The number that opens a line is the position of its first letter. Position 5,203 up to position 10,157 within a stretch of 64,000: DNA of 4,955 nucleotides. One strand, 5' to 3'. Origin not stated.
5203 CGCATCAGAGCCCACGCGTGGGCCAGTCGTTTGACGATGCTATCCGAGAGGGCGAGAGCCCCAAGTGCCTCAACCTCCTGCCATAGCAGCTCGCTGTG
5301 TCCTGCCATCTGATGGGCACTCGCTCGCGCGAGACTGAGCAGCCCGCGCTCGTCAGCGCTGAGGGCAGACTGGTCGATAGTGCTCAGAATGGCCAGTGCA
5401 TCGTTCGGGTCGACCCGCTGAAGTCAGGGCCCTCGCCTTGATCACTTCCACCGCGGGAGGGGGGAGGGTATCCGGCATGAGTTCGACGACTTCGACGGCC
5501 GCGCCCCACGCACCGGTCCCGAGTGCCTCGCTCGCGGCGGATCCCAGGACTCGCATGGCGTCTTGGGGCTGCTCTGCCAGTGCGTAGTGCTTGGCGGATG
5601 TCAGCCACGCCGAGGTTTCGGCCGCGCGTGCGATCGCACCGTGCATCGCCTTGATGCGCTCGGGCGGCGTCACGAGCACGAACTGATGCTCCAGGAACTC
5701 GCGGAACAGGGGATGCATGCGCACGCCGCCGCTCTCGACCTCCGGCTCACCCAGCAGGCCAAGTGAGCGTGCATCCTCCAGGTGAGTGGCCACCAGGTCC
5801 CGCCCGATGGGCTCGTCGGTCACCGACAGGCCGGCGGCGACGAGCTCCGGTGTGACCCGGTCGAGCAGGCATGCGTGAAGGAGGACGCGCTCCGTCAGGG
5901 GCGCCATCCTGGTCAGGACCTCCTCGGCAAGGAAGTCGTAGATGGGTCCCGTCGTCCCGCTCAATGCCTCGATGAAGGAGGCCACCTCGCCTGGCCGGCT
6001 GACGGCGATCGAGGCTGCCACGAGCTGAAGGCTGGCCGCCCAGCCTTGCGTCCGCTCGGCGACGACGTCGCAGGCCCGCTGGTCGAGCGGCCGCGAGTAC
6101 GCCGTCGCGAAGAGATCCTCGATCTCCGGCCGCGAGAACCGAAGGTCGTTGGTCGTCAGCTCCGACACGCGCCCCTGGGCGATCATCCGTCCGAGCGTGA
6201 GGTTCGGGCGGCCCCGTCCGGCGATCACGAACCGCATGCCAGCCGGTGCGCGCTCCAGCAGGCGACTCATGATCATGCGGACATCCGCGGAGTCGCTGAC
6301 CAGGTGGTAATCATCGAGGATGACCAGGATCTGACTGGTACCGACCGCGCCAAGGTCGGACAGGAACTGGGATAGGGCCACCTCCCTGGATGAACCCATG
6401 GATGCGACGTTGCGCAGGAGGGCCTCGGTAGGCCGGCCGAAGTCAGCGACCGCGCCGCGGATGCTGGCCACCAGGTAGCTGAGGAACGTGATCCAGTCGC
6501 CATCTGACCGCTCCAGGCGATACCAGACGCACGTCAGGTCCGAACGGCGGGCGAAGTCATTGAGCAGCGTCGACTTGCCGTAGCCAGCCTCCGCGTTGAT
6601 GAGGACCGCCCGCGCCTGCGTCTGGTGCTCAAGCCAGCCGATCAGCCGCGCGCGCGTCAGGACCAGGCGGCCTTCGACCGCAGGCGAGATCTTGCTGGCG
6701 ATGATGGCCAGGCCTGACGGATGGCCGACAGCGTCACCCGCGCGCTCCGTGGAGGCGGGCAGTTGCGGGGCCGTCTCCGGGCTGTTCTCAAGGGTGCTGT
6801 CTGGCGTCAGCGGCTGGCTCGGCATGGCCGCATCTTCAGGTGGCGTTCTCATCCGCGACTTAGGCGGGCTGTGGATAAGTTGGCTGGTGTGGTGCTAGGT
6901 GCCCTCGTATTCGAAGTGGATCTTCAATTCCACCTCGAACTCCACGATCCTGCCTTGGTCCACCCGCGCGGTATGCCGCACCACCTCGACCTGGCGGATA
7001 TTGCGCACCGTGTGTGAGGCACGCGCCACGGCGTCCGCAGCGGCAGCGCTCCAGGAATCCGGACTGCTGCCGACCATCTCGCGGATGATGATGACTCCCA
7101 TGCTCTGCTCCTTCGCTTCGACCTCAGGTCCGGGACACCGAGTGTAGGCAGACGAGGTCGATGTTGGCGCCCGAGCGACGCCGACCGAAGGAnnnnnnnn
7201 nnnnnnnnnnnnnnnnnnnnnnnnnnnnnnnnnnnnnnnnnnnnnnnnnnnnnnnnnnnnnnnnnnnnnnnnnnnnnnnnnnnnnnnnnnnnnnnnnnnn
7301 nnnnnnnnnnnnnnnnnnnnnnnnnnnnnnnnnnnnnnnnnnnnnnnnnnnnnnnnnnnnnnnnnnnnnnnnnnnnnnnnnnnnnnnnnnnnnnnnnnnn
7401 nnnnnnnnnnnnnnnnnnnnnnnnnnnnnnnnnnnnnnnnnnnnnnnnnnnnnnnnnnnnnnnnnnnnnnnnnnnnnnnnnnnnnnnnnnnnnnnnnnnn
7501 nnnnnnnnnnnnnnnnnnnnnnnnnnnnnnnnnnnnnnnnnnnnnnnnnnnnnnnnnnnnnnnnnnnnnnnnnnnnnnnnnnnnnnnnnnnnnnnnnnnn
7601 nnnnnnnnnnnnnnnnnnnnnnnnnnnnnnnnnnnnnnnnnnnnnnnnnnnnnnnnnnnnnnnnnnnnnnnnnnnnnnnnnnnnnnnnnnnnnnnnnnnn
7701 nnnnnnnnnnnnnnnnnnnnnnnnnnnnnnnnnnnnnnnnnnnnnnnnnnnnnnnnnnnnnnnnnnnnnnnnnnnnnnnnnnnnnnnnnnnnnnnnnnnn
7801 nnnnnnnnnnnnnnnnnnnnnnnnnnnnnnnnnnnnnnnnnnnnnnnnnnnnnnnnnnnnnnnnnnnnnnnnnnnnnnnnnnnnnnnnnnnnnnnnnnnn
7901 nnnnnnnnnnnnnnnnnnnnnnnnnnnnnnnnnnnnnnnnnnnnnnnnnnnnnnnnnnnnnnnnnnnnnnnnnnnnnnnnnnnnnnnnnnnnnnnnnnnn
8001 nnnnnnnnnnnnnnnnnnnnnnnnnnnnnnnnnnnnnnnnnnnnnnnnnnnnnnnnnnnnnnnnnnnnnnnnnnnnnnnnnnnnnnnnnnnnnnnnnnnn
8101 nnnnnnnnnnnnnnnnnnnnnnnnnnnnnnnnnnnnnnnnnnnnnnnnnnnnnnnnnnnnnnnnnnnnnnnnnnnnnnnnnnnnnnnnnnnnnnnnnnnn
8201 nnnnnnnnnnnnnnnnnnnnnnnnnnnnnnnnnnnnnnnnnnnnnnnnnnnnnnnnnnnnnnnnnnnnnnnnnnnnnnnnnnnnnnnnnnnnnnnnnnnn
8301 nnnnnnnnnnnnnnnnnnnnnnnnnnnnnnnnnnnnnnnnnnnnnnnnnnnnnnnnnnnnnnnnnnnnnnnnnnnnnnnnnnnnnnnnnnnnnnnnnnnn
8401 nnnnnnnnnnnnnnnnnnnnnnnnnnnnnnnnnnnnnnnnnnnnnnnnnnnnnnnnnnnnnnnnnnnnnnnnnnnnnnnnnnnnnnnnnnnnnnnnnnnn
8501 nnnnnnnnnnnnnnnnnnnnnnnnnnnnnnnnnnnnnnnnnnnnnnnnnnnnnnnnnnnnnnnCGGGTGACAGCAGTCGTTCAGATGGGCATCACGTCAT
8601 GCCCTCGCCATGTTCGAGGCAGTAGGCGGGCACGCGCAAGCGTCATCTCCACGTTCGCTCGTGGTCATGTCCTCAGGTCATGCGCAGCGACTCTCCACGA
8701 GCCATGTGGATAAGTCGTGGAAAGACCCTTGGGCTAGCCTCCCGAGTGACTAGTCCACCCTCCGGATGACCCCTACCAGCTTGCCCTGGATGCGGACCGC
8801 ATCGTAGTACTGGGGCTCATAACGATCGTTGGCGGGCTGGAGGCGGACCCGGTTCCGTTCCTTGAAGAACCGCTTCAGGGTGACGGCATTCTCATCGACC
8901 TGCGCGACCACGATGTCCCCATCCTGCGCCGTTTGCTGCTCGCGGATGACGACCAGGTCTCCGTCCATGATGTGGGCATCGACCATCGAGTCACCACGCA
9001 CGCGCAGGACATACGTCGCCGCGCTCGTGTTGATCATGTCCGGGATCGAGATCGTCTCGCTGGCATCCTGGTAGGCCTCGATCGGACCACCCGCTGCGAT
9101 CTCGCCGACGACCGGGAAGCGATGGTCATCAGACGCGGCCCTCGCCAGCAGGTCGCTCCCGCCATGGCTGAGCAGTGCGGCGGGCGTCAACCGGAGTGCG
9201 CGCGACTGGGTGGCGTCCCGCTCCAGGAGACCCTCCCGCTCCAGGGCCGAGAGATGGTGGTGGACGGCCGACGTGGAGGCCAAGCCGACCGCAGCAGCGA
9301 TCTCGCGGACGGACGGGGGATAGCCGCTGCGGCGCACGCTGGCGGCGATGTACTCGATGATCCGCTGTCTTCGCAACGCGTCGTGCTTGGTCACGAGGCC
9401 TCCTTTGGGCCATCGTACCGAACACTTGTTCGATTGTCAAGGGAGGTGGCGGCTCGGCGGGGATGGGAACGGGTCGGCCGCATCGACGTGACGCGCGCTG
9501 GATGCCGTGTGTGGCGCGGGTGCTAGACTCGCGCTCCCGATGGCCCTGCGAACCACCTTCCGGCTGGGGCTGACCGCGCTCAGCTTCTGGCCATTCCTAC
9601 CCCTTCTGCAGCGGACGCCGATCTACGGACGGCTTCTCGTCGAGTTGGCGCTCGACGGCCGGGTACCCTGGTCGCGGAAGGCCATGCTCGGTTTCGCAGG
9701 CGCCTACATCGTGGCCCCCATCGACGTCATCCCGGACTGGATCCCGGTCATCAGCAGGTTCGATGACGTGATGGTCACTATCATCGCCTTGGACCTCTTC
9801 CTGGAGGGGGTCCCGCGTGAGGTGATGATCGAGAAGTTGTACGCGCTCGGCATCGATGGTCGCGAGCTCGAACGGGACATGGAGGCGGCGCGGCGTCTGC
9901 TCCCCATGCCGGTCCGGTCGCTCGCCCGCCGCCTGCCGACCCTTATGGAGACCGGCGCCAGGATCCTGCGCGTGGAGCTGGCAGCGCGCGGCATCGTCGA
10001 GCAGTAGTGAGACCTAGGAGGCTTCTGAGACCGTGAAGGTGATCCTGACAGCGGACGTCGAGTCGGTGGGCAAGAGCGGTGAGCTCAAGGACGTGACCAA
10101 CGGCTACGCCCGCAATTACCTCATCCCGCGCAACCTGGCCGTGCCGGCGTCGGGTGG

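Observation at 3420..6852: STAND NTPase regulator with inverted SARP architecture (ATPase-TPR-wHTH-BTAD)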

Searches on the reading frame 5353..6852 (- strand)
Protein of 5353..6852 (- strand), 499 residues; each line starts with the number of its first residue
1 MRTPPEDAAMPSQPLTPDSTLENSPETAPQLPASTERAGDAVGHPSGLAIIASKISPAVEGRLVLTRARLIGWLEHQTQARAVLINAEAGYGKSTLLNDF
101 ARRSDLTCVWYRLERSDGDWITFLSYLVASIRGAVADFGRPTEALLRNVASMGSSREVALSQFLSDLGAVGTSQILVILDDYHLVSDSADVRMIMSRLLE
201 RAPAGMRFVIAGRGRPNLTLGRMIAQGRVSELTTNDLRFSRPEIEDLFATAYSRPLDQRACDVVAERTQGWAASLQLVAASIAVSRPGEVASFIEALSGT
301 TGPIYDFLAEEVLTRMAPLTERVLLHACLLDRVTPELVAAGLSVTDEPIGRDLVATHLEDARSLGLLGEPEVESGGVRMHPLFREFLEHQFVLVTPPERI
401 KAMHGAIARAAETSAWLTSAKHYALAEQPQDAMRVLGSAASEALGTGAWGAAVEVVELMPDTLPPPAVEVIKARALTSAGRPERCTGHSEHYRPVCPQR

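Call 6: search_protein_families(library=pfam, proteins=[window:5353-6852:-], max_evalue=0.1)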
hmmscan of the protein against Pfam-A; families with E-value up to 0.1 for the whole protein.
window:5353-6852:- (499 aa): 4 families
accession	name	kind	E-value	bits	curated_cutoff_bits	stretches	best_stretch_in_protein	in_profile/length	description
PF13401.12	AAA_22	-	2.6e-05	25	27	1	79-212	4-122/130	AAA domain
PF13191.12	AAA_16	-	3.7e-05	24.7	32.6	1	79-205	23-162/167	AAA ATPase domain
PF25199.1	nSTAND_NTPase5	-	0.0034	17.7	34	1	75-101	36-62/145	Novel STAND NTPase 5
PF24883.2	NPHP3_N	-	0.045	14.4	24.8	1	64-213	6-164/164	Nephrocystin 3, N-terminal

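Call 7: search_protein_families(library=ncbifam, proteins=[window:5353-6852:-], max_evalue=0.1)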
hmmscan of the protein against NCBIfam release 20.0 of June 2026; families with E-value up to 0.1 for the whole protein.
window:5353-6852:- (499 aa): 1 family
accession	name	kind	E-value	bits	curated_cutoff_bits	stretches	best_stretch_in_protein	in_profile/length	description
NF003420.0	PRK04841.1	equivalog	1.3e-52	178.9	537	1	50-433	2-373/903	HTH-type transcriptional regulator MalT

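Call 64: search_protein_families(library=padloc, proteins=[window:5353-6852:-], max_evalue=0.001)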
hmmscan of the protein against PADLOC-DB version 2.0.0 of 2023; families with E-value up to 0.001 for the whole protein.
window:5353-6852:- (499 aa): 0 families

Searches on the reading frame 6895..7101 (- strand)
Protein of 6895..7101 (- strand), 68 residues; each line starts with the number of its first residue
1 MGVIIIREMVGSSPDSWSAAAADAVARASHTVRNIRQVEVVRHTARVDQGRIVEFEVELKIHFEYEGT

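Call 31: find_encoding_contigs(protein=window:6895-7101:-, flank=6000, max_places=10)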
Protein window:6895-7101:- (68 aa): 14 contigs read that carry it; 10 places shown.
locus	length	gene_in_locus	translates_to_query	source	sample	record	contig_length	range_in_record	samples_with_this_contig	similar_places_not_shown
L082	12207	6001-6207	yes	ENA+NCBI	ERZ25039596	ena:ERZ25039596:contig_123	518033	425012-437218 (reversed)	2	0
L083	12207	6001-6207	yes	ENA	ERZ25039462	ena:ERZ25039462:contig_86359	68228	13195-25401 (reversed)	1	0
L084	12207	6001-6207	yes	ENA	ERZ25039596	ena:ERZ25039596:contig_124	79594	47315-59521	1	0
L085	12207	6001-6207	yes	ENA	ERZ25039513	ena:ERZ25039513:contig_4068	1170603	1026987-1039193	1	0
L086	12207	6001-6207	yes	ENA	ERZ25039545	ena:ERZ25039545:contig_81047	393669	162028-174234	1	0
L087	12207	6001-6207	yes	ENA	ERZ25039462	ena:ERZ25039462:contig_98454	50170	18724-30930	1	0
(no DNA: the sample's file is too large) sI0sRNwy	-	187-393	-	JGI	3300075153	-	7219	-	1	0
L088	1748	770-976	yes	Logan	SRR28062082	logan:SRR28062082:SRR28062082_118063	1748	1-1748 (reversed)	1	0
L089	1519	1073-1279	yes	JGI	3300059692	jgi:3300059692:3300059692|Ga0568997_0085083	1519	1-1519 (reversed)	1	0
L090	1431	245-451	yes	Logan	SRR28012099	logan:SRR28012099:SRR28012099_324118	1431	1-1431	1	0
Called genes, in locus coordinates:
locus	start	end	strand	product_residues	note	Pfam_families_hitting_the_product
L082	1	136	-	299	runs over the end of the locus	PF00763:THF_DHG_CYH, PF02882:THF_DHG_CYH_C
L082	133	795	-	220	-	PF04961:FTCD_C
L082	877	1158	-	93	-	-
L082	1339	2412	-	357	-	PF00817:IMS, PF11798:IMS_HHH (weak), PF11799:IMS_C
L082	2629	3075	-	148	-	PF01281:Ribosomal_L9_N, PF03948:Ribosomal_L9_C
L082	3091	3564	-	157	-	PF06803:DUF1232 (weak)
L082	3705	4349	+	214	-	PF01726:LexA_DNA_bind, PF09339:HTH_IclR (weak), PF00717:Peptidase_S24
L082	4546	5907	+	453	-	PF00772:DnaB, PF03796:DnaB_C, PF06745:ATPase (faint), PF13481:AAA_25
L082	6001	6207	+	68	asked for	PF07311:Dodecin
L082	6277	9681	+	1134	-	PF13401:AAA_22 (faint), PF25873:WHD_MalT, PF03704:BTAD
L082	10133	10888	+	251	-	-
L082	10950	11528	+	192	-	PF01966:HD, PF13487:HD_5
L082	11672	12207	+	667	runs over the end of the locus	PF17248:DUF5317, PF05977:MFS_3, PF07690:MFS_1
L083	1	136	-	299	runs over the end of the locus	PF00763:THF_DHG_CYH, PF02882:THF_DHG_CYH_C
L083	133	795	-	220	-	PF04961:FTCD_C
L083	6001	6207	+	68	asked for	PF07311:Dodecin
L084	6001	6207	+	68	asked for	PF07311:Dodecin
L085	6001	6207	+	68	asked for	PF07311:Dodecin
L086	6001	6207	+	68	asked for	PF07311:Dodecin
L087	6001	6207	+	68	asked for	PF07311:Dodecin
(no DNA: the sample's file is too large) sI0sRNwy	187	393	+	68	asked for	PF07311:Dodecin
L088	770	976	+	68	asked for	PF07311:Dodecin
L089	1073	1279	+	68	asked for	PF07311:Dodecin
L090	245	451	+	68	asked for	PF07311:Dodecin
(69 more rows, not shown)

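Call 65: search_protein_families(library=pfam, proteins=[window:6895-7101:-], max_evalue=0.01)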
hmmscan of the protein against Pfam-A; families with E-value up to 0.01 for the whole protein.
window:6895-7101:- (68 aa): 1 family
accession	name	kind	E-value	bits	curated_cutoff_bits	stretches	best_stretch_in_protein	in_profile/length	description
PF07311.17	Dodecin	-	9e-21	74.4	22.5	1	7-66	5-64/64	Dodecin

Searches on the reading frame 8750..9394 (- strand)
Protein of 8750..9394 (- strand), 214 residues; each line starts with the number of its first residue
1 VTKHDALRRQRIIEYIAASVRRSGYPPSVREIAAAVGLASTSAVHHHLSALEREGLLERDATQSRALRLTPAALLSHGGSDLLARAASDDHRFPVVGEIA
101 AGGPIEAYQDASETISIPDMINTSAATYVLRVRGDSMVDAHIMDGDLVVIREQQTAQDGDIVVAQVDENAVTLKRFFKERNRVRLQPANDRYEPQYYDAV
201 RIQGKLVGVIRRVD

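Call 65: search_protein_families(library=pfam, proteins=[window:8750-9394:-], max_evalue=0.01)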
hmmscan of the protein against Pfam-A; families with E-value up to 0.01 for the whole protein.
window:8750-9394:- (214 aa): 10 families
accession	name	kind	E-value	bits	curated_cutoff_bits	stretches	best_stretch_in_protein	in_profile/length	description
PF00717.28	Peptidase_S24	-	8.2e-32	109.8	23.3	1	94-207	1-116/116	Peptidase S24-like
PF01726.22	LexA_DNA_bind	-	6.1e-21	74.4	23.7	1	8-66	7-65/65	LexA DNA binding domain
PF09339.16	HTH_IclR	-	2e-06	27.9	22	1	20-60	16-51/52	IclR helix-turn-helix domain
PF12840.13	HTH_20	-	0.00011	22.5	27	1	9-59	6-50/51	Helix-turn-helix domain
PF01022.26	HTH_5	-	0.00011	22.4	22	1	28-58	17-46/47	Bacterial regulatory protein, arsR family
PF21476.4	PF0610-like_N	-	0.00057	20.5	33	1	8-53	2-40/50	PF0610-like, N-terminal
PF13412.12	HTH_24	-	0.0018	18.2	21.9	1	28-58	19-48/48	Winged helix-turn-helix DNA-binding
PF12802.13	MarR_2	-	0.0021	18.6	27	1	22-65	16-60/61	MarR family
PF25212.1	HVO_A0114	-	0.0044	17.2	27.6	1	25-63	35-72/84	HVO_A0114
PF04703.18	FaeA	-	0.0066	17.2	20.7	0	9-60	2-48/62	FaeA-like protein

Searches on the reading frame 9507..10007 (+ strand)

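Call 65: search_protein_families(library=pfam, proteins=[window:9507-10007:+], max_evalue=0.01)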
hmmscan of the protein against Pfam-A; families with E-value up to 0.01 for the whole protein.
window:9507-10007:+ (166 aa): 1 family
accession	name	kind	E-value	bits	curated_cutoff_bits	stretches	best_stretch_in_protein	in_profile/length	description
PF06803.17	DUF1232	-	1.3e-08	34.8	23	1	58-90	2-34/37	Protein of unknown function (DUF1232)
